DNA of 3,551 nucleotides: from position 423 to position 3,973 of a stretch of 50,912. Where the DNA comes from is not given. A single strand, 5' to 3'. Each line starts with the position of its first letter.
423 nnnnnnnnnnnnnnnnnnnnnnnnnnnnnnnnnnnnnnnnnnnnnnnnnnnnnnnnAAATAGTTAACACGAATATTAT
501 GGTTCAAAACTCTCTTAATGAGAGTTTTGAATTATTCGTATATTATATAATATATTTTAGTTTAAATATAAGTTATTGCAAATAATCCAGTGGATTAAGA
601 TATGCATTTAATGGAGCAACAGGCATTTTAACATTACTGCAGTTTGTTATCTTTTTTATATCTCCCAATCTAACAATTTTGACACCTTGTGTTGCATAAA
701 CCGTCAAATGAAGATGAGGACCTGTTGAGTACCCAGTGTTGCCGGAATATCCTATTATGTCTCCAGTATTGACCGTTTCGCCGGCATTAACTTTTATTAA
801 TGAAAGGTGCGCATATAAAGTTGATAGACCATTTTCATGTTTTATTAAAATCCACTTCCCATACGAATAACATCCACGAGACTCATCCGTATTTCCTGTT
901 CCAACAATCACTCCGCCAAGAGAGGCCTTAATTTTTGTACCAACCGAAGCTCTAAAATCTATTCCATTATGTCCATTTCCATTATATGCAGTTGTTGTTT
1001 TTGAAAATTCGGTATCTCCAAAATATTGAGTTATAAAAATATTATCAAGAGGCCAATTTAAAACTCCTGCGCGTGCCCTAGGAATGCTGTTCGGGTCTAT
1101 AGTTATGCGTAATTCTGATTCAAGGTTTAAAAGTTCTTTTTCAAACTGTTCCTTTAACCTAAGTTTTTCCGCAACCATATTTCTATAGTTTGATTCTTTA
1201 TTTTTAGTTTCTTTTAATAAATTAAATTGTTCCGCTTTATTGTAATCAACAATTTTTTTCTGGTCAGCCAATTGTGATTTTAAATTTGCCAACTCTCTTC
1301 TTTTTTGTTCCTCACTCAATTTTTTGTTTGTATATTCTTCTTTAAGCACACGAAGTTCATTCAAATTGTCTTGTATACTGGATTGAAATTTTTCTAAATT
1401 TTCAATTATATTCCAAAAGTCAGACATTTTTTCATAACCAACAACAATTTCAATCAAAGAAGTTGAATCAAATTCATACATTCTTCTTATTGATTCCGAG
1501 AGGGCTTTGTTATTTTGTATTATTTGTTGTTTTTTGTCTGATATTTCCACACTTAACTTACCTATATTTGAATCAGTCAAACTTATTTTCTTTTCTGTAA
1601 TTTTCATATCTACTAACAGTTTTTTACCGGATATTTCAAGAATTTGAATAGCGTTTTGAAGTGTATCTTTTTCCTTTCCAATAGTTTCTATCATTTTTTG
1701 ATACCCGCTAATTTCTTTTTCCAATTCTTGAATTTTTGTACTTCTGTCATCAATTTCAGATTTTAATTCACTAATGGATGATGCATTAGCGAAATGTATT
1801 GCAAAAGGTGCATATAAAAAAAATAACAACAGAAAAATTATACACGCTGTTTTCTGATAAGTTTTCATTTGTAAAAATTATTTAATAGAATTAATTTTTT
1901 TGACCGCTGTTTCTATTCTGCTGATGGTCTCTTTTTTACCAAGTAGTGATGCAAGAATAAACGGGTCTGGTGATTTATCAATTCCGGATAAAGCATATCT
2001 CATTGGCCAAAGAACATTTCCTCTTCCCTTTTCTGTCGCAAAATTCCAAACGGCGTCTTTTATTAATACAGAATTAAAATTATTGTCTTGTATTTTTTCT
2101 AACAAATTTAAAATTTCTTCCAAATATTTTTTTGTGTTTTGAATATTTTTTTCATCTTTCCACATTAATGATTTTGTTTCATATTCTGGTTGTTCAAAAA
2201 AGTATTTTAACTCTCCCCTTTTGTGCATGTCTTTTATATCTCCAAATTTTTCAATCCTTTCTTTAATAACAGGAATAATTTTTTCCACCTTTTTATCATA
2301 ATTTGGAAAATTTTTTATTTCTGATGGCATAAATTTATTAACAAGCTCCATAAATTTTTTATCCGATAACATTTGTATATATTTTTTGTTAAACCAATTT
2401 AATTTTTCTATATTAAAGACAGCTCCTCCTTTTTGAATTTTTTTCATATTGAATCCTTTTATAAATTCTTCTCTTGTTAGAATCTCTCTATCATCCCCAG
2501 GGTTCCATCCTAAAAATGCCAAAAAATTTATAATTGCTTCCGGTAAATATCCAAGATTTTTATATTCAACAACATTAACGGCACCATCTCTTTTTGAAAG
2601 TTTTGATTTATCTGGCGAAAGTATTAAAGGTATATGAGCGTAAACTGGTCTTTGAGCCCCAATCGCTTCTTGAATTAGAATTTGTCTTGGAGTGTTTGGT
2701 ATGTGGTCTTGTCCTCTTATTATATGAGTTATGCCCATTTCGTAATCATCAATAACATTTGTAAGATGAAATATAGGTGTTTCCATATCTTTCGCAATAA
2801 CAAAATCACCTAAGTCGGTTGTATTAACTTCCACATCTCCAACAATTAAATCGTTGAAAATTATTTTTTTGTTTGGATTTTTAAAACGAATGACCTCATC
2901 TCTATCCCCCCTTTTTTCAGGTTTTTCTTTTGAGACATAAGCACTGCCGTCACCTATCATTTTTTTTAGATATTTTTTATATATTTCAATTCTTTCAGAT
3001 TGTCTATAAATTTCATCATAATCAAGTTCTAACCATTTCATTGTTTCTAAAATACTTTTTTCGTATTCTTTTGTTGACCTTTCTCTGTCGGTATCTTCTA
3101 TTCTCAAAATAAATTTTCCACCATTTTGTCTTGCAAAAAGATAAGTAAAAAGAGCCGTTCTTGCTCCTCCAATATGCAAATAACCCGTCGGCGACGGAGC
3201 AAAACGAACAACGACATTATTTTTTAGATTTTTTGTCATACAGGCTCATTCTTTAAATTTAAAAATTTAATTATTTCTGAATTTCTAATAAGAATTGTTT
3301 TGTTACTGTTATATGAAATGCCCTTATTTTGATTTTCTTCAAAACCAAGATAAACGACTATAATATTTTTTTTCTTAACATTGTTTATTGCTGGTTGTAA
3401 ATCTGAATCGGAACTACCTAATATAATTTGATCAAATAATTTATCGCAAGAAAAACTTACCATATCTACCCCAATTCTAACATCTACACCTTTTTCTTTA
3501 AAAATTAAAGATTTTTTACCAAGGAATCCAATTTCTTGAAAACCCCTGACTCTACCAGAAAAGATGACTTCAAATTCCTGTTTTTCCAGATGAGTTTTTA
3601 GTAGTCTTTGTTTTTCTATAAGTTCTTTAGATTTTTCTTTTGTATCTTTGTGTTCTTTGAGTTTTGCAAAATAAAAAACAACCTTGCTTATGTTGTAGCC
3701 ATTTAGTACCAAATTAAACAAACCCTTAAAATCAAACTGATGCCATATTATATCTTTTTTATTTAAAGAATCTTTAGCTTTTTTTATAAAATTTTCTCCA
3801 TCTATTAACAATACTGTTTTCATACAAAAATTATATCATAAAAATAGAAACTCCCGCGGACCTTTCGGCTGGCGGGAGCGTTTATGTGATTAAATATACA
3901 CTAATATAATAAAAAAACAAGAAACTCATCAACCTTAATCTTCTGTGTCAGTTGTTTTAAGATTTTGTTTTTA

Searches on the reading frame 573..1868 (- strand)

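Call 84: search_protein_families(library=pfam, proteins=[window:573-1868:-], max_evalue=0.00001)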
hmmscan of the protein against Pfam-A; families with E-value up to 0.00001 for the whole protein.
window:573-1868:- (431 aa): 1 family
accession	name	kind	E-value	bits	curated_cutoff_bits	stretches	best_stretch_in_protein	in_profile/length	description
PF01551.29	Peptidase_M23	-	3.2e-27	95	28.7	1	299-392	2-89/96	Peptidase family M23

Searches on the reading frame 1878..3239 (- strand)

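Call 84: search_protein_families(library=pfam, proteins=[window:1878-3239:-], max_evalue=0.00001)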
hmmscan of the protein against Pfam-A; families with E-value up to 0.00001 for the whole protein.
window:1878-3239:- (453 aa): 2 families
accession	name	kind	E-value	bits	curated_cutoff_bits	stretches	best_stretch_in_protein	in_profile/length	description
PF00749.27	tRNA-synt_1c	-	7.6e-93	311.3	23.4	2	112-282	141-314/314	tRNA synthetases class I (E and Q), catalytic domain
PF19269.4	Anticodon_2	-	4.1e-22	79.5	23.6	1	296-445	2-140/141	Anticodon binding domain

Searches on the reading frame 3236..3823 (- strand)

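Call 84: search_protein_families(library=pfam, proteins=[window:3236-3823:-], max_evalue=0.00001)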
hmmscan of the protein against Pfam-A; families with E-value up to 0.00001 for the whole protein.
window:3236-3823:- (195 aa): 1 family
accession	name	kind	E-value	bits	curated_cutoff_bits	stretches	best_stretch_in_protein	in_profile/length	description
PF01936.24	NYN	-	1.1e-12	49.1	24.2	1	2-165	1-129/145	NYN domain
